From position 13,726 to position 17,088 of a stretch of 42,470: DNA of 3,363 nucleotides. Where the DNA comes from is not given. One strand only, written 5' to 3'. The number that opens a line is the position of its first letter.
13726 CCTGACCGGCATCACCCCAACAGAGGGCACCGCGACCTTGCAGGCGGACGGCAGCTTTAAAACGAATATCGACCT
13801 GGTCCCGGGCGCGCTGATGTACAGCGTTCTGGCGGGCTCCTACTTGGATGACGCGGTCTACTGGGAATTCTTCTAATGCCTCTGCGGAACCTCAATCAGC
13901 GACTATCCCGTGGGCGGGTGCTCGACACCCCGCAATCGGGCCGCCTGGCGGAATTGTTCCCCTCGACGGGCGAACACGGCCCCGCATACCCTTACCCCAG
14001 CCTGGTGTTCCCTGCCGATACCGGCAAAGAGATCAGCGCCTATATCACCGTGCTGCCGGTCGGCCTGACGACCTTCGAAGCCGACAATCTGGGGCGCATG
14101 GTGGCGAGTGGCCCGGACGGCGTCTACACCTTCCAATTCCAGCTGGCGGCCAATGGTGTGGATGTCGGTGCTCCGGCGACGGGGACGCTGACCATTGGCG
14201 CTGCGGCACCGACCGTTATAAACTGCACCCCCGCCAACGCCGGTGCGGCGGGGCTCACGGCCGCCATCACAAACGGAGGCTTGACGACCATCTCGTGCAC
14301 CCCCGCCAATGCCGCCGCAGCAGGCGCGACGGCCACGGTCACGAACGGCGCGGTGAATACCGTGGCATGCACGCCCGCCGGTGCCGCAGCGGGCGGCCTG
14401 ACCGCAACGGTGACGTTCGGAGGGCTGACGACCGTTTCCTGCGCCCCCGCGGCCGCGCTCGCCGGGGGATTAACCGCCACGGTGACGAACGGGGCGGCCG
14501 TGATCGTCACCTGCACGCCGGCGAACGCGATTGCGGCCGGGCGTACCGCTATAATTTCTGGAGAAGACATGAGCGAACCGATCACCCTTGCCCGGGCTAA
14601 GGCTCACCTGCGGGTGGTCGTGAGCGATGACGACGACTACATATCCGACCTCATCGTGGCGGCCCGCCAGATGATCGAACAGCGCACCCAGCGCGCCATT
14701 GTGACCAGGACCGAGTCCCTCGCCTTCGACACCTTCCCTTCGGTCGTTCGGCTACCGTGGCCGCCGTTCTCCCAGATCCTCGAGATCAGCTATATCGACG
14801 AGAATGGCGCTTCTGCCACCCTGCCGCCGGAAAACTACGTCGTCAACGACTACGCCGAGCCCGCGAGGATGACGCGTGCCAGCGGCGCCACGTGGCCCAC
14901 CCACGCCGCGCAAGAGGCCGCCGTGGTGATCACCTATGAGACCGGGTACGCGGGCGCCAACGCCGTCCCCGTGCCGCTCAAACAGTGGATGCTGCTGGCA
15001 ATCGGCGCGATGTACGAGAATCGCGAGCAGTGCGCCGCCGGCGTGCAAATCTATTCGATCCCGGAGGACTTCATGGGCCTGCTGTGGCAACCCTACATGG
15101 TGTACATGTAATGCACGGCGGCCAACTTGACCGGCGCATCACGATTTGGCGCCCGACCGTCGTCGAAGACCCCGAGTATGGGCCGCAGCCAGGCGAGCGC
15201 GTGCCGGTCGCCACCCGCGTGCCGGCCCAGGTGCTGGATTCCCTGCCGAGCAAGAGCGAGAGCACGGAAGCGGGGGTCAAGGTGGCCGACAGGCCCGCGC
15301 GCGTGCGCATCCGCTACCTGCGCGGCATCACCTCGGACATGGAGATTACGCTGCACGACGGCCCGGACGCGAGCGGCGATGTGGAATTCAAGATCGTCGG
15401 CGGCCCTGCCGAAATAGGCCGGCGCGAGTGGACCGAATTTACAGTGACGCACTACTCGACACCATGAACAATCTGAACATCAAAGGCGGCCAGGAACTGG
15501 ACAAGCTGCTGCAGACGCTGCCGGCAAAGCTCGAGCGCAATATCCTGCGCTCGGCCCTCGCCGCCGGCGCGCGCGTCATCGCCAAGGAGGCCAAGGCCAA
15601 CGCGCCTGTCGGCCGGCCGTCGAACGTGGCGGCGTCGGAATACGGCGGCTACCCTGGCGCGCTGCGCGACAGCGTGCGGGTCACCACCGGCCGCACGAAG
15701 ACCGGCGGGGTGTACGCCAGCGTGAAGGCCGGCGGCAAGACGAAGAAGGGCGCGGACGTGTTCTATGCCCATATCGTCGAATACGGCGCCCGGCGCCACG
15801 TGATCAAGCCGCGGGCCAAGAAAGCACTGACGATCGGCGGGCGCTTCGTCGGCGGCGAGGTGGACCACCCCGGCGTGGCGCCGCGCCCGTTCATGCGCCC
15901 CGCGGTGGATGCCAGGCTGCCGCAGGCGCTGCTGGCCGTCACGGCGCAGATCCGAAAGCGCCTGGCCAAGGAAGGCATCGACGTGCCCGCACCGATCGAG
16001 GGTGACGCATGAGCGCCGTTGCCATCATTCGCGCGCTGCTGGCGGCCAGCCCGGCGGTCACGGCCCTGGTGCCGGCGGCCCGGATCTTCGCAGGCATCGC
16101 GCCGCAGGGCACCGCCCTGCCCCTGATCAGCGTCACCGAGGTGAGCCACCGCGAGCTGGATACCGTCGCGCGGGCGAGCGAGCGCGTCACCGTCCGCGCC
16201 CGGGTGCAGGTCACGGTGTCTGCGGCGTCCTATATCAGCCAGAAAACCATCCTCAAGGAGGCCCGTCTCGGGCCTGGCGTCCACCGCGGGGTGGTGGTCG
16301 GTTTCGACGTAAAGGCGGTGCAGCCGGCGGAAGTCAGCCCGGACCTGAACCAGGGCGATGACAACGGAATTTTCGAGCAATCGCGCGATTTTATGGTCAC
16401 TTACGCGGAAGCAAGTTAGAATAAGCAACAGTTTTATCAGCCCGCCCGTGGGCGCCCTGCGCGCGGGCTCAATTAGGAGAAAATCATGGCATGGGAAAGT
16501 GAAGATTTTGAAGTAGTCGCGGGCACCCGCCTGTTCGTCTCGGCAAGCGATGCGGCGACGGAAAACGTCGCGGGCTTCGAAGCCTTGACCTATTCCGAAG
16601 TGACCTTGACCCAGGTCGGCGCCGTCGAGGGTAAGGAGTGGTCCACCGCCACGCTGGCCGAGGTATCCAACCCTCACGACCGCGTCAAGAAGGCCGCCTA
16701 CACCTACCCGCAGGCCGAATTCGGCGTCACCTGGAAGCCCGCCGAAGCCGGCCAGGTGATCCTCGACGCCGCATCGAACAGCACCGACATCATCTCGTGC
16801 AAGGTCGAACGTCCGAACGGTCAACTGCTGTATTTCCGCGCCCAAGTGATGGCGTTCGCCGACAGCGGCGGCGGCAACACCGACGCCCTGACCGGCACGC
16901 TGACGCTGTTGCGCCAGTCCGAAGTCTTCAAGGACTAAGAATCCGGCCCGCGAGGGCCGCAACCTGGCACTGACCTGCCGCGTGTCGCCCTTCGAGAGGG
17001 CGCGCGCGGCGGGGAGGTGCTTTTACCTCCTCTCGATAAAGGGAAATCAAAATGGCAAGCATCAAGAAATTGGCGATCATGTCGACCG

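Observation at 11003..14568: About 3.5-kb accessory cluster wedged between the major capsid gene and the head-tail connector: putative capsid/neck-displayed binding modules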

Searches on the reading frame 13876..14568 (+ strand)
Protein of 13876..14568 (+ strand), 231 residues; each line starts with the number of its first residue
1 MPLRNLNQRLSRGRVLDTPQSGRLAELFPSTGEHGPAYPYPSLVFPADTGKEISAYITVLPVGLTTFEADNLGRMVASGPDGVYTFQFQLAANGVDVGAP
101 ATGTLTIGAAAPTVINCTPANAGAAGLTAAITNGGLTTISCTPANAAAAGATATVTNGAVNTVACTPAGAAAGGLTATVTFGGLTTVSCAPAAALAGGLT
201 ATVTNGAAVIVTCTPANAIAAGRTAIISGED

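Call 19: find_homologous_proteins(query=window:13876-14568:+, max_evalue=0.001)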
Query window:13876-14568:+ (231 aa): 5 proteins with E <= 0.001 among 8000 candidates.
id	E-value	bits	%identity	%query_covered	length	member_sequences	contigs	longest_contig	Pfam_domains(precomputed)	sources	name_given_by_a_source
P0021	3.5e-49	186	45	90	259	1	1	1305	-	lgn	-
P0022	9.9e-44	168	52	89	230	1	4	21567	-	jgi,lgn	-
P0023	3.2e-42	163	50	89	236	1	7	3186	-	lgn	-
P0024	9.8e-12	63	30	98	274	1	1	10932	-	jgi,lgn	jgi:hypothetical protein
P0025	2.0e-10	59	51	30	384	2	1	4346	-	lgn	-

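Call 21: find_encoding_contigs(protein=P0022, flank=10000, max_places=3)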
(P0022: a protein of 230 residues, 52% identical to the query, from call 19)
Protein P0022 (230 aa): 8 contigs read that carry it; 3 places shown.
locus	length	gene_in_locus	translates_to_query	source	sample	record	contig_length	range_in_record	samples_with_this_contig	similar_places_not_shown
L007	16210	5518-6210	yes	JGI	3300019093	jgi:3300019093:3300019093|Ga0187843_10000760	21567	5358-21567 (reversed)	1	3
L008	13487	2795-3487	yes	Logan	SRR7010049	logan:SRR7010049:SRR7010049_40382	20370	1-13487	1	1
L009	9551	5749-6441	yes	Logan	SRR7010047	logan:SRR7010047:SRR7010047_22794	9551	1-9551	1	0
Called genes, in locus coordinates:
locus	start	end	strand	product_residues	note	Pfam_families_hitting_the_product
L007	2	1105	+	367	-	?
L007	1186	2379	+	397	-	PF05065:Phage_capsid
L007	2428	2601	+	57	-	-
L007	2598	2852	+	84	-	-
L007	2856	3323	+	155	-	-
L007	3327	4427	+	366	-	-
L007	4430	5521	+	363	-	PF13385:Laminin_G_3 (weak)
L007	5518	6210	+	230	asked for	-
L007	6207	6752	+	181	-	-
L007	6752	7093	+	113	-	PF05521:Phage_HCP (weak)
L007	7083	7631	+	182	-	PF04883:HK97-gp10_like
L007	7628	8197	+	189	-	-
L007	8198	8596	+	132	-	PF11367:Tail_completion_gp17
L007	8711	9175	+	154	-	PF08813:Phage_tail_3 (weak)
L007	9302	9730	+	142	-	-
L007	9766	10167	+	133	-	-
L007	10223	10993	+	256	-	-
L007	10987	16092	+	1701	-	-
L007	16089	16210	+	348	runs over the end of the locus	-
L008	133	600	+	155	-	-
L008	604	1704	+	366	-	-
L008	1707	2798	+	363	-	PF13385:Laminin_G_3 (weak)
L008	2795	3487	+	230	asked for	-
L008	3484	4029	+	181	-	-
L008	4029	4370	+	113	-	PF05521:Phage_HCP (weak)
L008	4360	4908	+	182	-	PF04883:HK97-gp10_like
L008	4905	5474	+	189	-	-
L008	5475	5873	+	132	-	PF11367:Tail_completion_gp17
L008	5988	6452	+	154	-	PF08813:Phage_tail_3 (weak)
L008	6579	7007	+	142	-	-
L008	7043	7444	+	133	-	-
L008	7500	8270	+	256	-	-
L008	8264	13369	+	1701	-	-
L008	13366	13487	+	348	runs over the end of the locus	-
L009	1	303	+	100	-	?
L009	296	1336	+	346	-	PF00574:CLP_protease, PF01972:SDH_protease (faint), PF25145:NfeD1b_N, PF03713:DUF305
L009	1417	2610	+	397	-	PF05065:Phage_capsid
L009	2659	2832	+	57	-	-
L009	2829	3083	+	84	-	-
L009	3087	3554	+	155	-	-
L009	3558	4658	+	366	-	-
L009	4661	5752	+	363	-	PF13385:Laminin_G_3 (weak)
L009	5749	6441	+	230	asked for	-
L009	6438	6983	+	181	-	-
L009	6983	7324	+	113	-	PF05521:Phage_HCP (weak)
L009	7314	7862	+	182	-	PF04883:HK97-gp10_like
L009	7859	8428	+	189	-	-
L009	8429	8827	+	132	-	PF11367:Tail_completion_gp17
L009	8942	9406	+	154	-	PF08813:Phage_tail_3 (weak)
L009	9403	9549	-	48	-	?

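Call 31: search_protein_families(library=pfam, proteins=[L007:2428-2601:+, L007:2598-2852:+], max_evalue=0.1)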
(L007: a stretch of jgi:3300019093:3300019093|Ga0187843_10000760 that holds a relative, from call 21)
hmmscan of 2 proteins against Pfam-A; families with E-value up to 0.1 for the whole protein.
L007:2428-2601:+ (57 aa): 0 families

L007:2598-2852:+ (84 aa): 0 families

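Call 50: search_protein_families(library=pfam, proteins=[P0025], max_evalue=0.1)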
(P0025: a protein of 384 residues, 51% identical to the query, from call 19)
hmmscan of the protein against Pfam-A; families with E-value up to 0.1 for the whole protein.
P0025 (384 aa): 1 family
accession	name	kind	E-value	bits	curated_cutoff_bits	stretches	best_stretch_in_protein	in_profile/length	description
PF23148.1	Gp77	-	0.00018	22.4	27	1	300-374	10-78/84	Podophage GP4 fiber-tail adaptor protein gp77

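Call 63: predict_structure(alignment_id=A4)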
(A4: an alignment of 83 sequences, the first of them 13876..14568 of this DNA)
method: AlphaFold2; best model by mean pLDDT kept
length: 231 residues; sequences in the alignment: 83
mean_pLDDT: 74.4   pTM: 0.56
mean pLDDT of the five models: 74.4, 74.3, 73.2, 72.2, 61.8
residues with pLDDT >= 90: 71; 70-90: 44; 50-70: 105; < 50: 11
segments of 3 or more residues with pLDDT < 50: 1-4, 114-118
pLDDT, mean of each block of 10 residues (from residue 1): 56 72 94 88 96 95 92 89 94 94 88 51 62 61 61 66 63 68 61 65 66 64 67 47
secondary structure, 60 per line:
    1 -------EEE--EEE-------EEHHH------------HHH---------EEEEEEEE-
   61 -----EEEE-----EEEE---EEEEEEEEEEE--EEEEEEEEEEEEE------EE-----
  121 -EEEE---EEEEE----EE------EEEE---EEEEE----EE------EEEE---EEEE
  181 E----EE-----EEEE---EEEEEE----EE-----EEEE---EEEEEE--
elements in order: E8-10 E13-15 E52-59 E66-69 E75-78 E82-92 E95-107 E122-125 E129-133 E146-149 E153-157 E170-173 E177-181 E193-196 E200-205 E217-220 E224-229

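Call 67: fold_search(model_id=the predicted structure, library=pdb)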
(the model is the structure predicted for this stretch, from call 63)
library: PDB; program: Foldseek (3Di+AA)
matches with E <= 10: 469; with E <= 0.001: 0
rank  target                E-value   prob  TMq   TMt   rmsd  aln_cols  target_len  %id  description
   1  4ogz_A                1.1e-01  0.60  0.19  0.11   6.9        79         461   16  Crystal structure of a putative alpha-galactosidase/melibiase (BF4189) from Bacteroides fragilis NCTC 9343 at 2.00 A r (released 2014-02-05)
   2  5ldy_A                1.5e-01  0.23  0.14  0.10  11.8        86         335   19  Structure of Yersinia pseudotuberculosis InvD (released 2017-06-14)
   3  4m02                  2.2e-01  0.63  0.17  0.22   4.0        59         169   19  Middle fragment(residues 494-663) of the binding region of SraP (released 2014-06-18)
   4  3b8y_A                2.7e-01  0.04  0.12  0.10  17.1       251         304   15  Crystal Structure of Pectate Lyase PelI from Erwinia chrysanthemi in complex with tetragalacturonic acid (released 2008-04-29)
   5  4nzj                  3.1e-01  0.38  0.19  0.11   6.9        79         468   16  Crystal structure of a putative alpha-galactosidase (BF1418) from Bacteroides fragilis NCTC 9343 at 1.57 A resolution (released 2013-12-25)
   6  3ubg_B                3.2e-01  0.44  0.21  0.17   5.6        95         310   18  Crystal structure of Drosophila N-cadherin EC1-3, II (released 2011-12-21)
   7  3b4n_A                3.2e-01  0.03  0.10  0.09  17.4       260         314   16  Crystal Structure Analysis of Pectate Lyase PelI from Erwinia chrysanthemi (released 2008-04-29)
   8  4m03                  3.8e-01  0.63  0.18  0.23   3.8        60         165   23  C-terminal fragment(residues 576-751) of binding region of SraP (released 2014-06-18)
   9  9h6j_A                4.0e-01  0.09  0.12  0.07  14.5       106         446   11  Human B4GALNT1 Apo Structure (released 2025-07-16)
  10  4ole_A                4.2e-01  0.44  0.14  0.25   7.1        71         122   13  Crystal structure of a neighbor of BRCA1 gene 1 (NBR1) from Homo sapiens at 2.52 A resolution (released 2014-02-19)
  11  4ogz_B                4.2e-01  0.30  0.17  0.10   7.0        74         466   18  Crystal structure of a putative alpha-galactosidase/melibiase (BF4189) from Bacteroides fragilis NCTC 9343 at 2.00 A r (released 2014-02-05)
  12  5ldy_B                4.2e-01  0.25  0.14  0.10  11.4        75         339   21  Structure of Yersinia pseudotuberculosis InvD (released 2017-06-14)
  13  4ole_C                4.7e-01  0.44  0.15  0.26   6.8        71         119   13  Crystal structure of a neighbor of BRCA1 gene 1 (NBR1) from Homo sapiens at 2.52 A resolution (released 2014-02-19)
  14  3ubg_A                7.1e-01  0.41  0.23  0.18   5.2        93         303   18  Crystal structure of Drosophila N-cadherin EC1-3, II (released 2011-12-21)
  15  3ubf                  7.5e-01  0.23  0.22  0.18   6.9       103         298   19  Crystal structure of Drosophila N-cadherin EC1-3, I (released 2011-12-21)
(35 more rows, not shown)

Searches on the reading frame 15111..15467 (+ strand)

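Call 5: search_protein_families(library=pfam, proteins=[window:15111-15467:+], max_evalue=0.1)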
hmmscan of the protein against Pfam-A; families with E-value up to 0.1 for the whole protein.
window:15111-15467:+ (118 aa): 1 family
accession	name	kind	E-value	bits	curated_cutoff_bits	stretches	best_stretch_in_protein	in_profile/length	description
PF05521.18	Phage_HCP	-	5.3e-13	49.9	25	1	1-112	1-103/106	Phage head completion protein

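Call 6: search_protein_families(library=phrogs, proteins=[window:15111-15467:+], max_evalue=0.01)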
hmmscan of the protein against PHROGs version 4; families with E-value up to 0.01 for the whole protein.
window:15111-15467:+ (118 aa): 1 family
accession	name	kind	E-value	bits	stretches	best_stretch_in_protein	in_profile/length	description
phrog_25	-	connector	4.5e-11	44.3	1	1-110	36-134/286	head closure Hc1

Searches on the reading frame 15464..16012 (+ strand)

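Call 24: search_protein_families(library=phrogs, proteins=[window:15464-16012:+], max_evalue=0.001)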
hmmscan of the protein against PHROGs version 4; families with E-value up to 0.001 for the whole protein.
window:15464-16012:+ (182 aa): 2 families
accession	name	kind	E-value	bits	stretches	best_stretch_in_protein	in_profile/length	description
phrog_5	-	connector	1.5e-22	81.6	1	1-171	90-213/239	tail completion or Neck1 protein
phrog_23409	-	unknown function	0.00011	22.9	0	6-164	124-255/264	-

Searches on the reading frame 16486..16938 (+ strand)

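Call 24: search_protein_families(library=phrogs, proteins=[window:16486-16938:+], max_evalue=0.001)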
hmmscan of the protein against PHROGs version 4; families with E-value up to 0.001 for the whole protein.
window:16486-16938:+ (150 aa): 2 families
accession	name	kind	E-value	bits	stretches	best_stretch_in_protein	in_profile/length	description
phrog_158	-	tail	4.8e-09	37.1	1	4-147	12-156/376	major tail protein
phrog_41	-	tail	5.3e-05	23.9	1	76-141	78-142/245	major tail protein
